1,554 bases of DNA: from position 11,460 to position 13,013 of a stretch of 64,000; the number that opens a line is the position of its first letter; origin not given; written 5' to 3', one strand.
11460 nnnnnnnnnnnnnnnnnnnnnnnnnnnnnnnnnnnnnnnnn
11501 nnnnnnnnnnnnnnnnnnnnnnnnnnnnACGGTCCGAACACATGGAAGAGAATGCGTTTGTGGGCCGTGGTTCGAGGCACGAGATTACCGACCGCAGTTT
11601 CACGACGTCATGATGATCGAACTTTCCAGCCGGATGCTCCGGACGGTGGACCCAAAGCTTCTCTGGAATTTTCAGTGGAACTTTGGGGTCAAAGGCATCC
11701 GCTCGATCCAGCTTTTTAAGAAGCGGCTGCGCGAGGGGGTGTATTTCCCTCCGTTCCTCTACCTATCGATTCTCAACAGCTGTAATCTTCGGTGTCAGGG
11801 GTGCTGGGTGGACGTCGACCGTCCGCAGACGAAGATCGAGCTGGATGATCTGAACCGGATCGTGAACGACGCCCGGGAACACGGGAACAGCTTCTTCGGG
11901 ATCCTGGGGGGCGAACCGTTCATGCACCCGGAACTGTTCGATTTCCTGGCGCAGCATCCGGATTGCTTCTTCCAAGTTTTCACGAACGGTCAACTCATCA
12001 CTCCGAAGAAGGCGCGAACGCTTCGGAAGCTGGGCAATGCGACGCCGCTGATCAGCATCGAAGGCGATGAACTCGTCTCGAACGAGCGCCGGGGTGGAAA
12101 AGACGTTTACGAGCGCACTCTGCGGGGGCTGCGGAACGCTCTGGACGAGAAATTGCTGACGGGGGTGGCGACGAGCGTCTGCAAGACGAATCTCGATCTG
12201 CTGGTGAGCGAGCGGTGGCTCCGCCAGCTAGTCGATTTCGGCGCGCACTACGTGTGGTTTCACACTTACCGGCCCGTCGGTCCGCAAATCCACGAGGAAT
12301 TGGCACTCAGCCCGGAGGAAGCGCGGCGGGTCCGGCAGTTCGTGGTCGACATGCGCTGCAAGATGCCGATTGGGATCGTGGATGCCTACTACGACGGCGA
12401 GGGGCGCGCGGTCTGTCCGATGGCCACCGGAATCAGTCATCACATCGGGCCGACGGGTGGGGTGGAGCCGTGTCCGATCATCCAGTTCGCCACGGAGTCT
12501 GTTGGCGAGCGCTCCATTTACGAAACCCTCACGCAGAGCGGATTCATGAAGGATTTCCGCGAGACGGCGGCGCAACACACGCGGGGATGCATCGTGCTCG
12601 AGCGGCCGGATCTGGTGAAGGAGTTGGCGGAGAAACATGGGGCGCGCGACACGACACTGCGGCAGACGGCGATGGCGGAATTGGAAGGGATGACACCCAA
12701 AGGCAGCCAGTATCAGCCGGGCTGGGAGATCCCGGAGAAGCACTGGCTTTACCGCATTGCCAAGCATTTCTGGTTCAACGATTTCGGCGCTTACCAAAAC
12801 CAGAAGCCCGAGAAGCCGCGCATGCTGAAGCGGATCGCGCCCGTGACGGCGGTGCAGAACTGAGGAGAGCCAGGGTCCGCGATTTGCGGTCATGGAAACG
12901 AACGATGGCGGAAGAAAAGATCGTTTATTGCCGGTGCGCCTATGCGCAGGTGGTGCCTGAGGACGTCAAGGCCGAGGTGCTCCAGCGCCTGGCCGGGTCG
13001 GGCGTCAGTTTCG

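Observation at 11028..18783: Seven-gene co-directional block linking a lipoyl-carrier/radical-SAM/Fe-S redox module to a prenyl synthase and two terpene-cyclase-fold proteins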

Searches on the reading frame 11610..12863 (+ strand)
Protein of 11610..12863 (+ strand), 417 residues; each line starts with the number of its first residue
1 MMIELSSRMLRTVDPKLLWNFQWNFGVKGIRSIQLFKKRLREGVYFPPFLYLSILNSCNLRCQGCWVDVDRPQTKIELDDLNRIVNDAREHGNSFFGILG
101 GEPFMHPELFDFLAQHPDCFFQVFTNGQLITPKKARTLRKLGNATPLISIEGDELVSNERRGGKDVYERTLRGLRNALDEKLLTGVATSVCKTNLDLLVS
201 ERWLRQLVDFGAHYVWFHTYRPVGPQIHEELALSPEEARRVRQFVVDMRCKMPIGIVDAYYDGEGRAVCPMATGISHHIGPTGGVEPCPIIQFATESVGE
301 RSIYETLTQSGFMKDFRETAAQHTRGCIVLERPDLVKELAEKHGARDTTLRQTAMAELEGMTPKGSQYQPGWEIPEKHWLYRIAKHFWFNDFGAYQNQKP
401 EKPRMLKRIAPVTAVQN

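Call 3: search_protein_families(library=pfam, proteins=[window:11610-12863:+], max_evalue=0.01)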
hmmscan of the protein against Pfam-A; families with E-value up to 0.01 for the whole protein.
window:11610-12863:+ (417 aa): 2 families
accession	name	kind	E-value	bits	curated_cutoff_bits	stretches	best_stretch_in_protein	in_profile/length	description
PF04055.27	Radical_SAM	-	5.7e-15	56.3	29.5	1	53-183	2-142/166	Radical SAM superfamily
PF13353.11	Fer4_12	-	0.0068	17.1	22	0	55-110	12-70/137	4Fe-4S single cluster domain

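Call 4: search_protein_families(library=ncbifam, proteins=[window:11610-12863:+], max_evalue=0.01)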
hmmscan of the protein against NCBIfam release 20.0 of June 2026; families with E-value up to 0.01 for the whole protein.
window:11610-12863:+ (417 aa): 45 families (the best 25 are shown)
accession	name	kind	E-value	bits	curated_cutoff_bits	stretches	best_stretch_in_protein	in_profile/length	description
TIGR04251.1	SCM_rSAM_ScmF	equivalog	4.1e-16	59.3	400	1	50-226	6-190/353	SynChlorMet cassette radical SAM/SPASM protein ScmF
TIGR04347.1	pseudo_SAM_Halo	equivalog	6.5e-16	58.6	525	1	52-249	42-242/390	TIGR04347 family pseudo-SAM/SPASM protein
TIGR04055.1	rSAM_NirJ2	equivalog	1.4e-15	57.7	500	1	55-230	7-186/326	putative heme d1 biosynthesis radical SAM protein NirJ2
TIGR04545.1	rSAM_ahbD_hemeb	equivalog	2.2e-15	56.9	500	1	54-255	6-211/339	heme b synthase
TIGR04054.1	rSAM_NirJ1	equivalog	3.5e-15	55.5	650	1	50-198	38-190/387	putative heme d1 biosynthesis radical SAM protein NirJ1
TIGR04546.1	rSAM_ahbC_deAc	equivalog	3.8e-15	55.6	650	1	49-247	40-241/390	12,18-didecarboxysiroheme deacetylase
TIGR04466.1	rSAM_BlsE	equivalog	2.4e-14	53.5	400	1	49-195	4-152/327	cytosylglucuronate decarboxylase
NF050035.1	rSAM_WgK_link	exception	9.7e-14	51.1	650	1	41-201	2-167/367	radical SAM/SPASM peptide maturase WgkB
NF049973.1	radical_Rv1681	equivalog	1.6e-12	47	380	1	57-193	81-222/326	Rv1681 family radical SAM protein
TIGR03961.1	rSAM_PTO1314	hypoth_equivalog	1.9e-11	43.9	306.05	1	54-198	29-171/332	PTO1314 family radical SAM protein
TIGR04053.2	TIGR04053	equivalog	3e-11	43.2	395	1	54-255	14-220/366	TIGR04053 family radical SAM/SPASM domain-containing protein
TIGR04303.1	GeoRSP_rSAM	equivalog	7.3e-11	42.2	400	1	52-241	9-200/325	GeoRSP system radical SAM/SPASM protein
TIGR04051.1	rSAM_NirJ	equivalog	1.2e-10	40.9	515.45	1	53-197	7-155/354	heme d1 biosynthesis radical SAM protein NirJ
TIGR02109.1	PQQ_syn_pqqE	equivalog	1.3e-10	40.8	381.35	1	46-320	5-293/358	pyrroloquinoline quinone biosynthesis protein PqqE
TIGR04317.1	W_rSAM_matur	equivalog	1.7e-10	40.6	380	1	50-288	6-255/349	tungsten cofactor oxidoreductase radical SAM maturase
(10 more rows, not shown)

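Call 18: search_solved_structures(query=window:11610-12863:+, max_evalue=0.01)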
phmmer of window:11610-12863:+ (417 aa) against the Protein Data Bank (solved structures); distinct sequences matched with E-value up to 0.01: 6.
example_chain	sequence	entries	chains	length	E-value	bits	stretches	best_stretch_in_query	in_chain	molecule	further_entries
7vob_C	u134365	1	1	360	1.4e-11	47.3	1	46-185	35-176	Cytosylglucuronate decarboxylase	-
7voc_C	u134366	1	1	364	1.4e-11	47.2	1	46-185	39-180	Cytosylglucuronate decarboxylase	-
6efn_A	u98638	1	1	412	1.8e-07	33.7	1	45-212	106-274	Sporulation killing factor maturation protein SkfB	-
5v1q_A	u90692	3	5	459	0.00011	24.5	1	44-152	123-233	Radical SAM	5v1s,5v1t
8wm2_A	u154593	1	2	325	0.00043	22.5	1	49-157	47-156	Fe-S radical SAM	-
7mo6_A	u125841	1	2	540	0.0069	18.6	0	218-314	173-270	GMP synthase [glutamine-hydrolyzing]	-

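Call 21: list_cluster_members(proteins=[P0001, P0121, window:11610-12863:+, window:12905-13231:+, window:13266-14165:+, window:16096-16980:+, window:11028-11528:+])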
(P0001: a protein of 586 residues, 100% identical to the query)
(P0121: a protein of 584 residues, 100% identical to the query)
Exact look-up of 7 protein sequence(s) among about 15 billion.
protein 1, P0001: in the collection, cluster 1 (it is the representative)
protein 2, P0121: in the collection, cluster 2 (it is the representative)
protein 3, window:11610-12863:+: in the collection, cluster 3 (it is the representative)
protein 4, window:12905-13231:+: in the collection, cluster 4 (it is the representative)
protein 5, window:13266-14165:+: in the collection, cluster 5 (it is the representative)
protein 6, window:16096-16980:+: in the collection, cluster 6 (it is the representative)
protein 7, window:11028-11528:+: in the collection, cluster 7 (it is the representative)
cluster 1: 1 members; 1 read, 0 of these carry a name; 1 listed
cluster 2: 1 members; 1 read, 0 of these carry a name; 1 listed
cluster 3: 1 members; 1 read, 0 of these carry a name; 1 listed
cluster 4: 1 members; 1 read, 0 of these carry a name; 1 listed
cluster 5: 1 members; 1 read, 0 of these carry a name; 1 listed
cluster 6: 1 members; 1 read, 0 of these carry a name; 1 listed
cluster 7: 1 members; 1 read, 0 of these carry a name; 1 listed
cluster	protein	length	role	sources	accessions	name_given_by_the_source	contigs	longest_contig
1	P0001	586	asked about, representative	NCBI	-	-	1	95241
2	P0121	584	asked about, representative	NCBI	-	-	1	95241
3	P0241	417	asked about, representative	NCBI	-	-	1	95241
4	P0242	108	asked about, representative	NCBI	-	-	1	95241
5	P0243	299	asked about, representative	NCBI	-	-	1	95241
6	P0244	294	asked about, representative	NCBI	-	-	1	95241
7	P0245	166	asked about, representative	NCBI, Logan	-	-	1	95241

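Call 22: find_homologous_proteins(query=window:11610-12863:+, max_evalue=0.00001)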
Query window:11610-12863:+ (417 aa): 7351 proteins with E <= 0.00001 among 8000 candidates; the best 120 are listed.
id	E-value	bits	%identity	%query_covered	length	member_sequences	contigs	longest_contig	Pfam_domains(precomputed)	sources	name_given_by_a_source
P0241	7.8e-292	986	100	100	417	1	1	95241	PF04055.28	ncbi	-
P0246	7.4e-236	801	81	96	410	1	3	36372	PF04055.28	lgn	-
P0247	9.3e-236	801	81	95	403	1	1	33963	PF04055.28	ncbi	-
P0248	1.4e-233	794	79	99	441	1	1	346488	PF04055.28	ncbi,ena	-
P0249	4.2e-233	792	81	96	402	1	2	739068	PF04055.28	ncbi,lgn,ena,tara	tara:strand:- start:1081 stop:2289 length:1209 start_codon:yes stop_codon:yes gene_type:complete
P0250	2.6e-232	789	81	96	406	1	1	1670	PF04055.28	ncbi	ncbi:MAG: radical SAM protein [Verrucomicrobiota bacterium]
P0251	1.2e-231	787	79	95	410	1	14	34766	PF04055.28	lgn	-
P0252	1.2e-231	787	81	94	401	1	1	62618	PF04055.28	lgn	-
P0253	3.4e-228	776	76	100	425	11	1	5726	PF04055.28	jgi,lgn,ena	jgi:MoaA/NifB/PqqE/SkfB family radical SAM enzyme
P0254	8.7e-228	774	79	95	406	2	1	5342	PF04055.28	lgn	-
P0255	2.6e-227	773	76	99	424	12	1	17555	PF04055.28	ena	-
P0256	8.5e-226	768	75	100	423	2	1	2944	PF04055.28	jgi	-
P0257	1.4e-224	764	76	100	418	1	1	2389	PF04055.28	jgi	-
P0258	4.9e-224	762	77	98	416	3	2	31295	PF04055.28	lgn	-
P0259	6.0e-222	755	77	95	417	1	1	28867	PF04055.28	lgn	-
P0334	2.9e-203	694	70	96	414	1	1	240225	PF04055.28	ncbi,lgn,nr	ncbi:MAG: radical SAM/SPASM domain-containing protein [Verrucomicrobiales bacterium]|nr:radical SAM/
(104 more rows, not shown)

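Call 23: find_encoding_contigs(protein=P0249, flank=10000, max_places=1)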
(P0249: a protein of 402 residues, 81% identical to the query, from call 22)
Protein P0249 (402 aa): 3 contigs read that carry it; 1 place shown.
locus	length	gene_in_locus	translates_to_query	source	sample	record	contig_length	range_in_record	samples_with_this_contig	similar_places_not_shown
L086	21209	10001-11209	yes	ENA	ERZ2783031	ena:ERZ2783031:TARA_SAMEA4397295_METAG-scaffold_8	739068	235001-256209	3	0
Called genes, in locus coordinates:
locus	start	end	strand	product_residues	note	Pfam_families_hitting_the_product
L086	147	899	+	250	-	-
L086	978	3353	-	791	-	PF02085:Cytochrom_CIII (faint), PF14522:Cytochrome_C7 (faint), PF14537:Cytochrom_c3_2 (faint), PF13424:TPR_12 (faint), PF13435:Cytochrome_C554 (faint), PF13428:TPR_14 (faint), PF13414:TPR_11 (faint), PF14559:TPR_19, +5 more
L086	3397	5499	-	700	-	PF08308:PEGA, PF03781:FGE-sulfatase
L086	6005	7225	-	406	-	PF03022:MRJP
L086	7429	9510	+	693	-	PF00512:HisKA, PF02518:HATPase_c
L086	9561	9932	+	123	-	PF00072:Response_reg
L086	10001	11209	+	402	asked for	PF04055:Radical_SAM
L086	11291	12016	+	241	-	-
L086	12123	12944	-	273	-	PF02698:DUF218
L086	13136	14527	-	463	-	PF13727:CoA_binding_3 (weak), PF02397:Bac_transf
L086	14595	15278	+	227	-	PF01487:DHquinase_I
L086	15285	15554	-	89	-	PF12441:CopG_antitoxin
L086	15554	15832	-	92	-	PF04365:BrnT_toxin (weak)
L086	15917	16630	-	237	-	-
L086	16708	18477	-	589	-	PF13519:VWA_2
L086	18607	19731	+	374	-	PF00248:Aldo_ket_red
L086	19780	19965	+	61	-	-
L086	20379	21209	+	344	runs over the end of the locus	PF09949:APP1_cat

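Call 24: find_encoding_contigs(protein=P0334, flank=10000, max_places=1)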
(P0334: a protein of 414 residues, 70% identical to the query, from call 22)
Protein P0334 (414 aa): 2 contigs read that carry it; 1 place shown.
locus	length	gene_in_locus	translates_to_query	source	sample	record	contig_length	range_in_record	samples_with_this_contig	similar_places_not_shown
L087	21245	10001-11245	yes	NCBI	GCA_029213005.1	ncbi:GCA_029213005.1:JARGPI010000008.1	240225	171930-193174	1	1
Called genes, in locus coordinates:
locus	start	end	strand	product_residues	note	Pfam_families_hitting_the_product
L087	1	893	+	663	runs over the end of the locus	PF01011:PQQ (faint), PF13570:Beta-prop_ACSF4, PF13360:PQQ_2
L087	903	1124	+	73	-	PF11755:DUF3311 (weak)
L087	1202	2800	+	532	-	PF00474:SSF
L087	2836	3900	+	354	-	PF00501:AMP-binding (faint)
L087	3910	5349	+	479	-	PF00171:Aldedh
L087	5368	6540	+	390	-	PF00465:Fe-ADH, PF13685:Fe-ADH_2, PF25137:ADH_Fe_C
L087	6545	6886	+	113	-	PF01187:MIF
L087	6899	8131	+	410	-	PF00890:FAD_binding_2 (faint), PF03486:HI0933_like, PF07992:Pyr_redox_2 (faint), PF13738:Pyr_redox_3 (faint), PF22780:HI0933_like_1st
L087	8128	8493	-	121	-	-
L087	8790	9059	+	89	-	-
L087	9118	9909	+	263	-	PF01791:DeoC, PF22649:Cgl0159 (weak)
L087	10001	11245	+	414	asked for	PF04055:Radical_SAM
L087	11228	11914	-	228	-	PF00588:SpoU_methylase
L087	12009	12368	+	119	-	PF00550:PP-binding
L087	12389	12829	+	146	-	PF07977:FabA, PF22818:ApeI-like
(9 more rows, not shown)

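Call 29: search_protein_families(library=pfam, proteins=[L086:11291-12016:+], max_evalue=0.01)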
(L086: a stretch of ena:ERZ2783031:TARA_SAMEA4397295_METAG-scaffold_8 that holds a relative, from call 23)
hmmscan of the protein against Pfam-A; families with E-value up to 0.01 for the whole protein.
L086:11291-12016:+ (241 aa): 0 families
